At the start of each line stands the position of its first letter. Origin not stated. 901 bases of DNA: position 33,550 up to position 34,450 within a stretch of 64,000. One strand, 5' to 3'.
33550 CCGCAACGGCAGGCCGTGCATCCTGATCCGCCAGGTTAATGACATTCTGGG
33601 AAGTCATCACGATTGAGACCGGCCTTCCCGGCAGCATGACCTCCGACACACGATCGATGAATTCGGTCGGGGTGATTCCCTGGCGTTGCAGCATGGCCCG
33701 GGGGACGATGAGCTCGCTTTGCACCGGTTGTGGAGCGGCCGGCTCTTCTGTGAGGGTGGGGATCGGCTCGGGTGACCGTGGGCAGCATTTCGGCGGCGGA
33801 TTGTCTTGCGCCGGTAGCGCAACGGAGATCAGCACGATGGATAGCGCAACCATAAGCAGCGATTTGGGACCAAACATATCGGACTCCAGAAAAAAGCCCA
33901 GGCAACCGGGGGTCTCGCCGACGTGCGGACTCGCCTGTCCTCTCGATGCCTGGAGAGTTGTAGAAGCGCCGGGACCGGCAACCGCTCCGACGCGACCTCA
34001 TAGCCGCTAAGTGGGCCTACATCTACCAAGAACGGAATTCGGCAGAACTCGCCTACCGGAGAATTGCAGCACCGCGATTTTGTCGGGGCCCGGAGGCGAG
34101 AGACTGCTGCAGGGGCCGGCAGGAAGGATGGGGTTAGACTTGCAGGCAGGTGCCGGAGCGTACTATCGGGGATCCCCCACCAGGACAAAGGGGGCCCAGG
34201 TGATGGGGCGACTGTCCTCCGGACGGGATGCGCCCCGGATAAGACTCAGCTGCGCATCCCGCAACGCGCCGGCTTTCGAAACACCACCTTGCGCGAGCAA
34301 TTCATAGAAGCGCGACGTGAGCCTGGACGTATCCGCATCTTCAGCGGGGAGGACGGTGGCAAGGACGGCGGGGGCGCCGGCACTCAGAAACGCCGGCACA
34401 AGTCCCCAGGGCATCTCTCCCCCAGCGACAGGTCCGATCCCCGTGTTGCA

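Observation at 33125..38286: ECF sigma factor coupled to a giant anti-sigma(ZAS)-TM-TPR-CHAT protease fusion, plus a secreted orphan and a second soluble mini-ZAS protein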

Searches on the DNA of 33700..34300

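Call 27: search_rna_families(source=window, start=33700, end=34300, threshold=evalue, max_evalue=1)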
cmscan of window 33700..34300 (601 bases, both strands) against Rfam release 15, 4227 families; matches with E-value up to 1: 1.
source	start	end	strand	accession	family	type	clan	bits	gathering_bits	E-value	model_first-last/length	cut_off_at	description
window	34197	34258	+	RF01763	Guanidine-III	Cis-reg; riboswitch;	-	17.5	36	0.3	1-67/67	no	Guanidine-III riboswitch aptamer (yKKC-III)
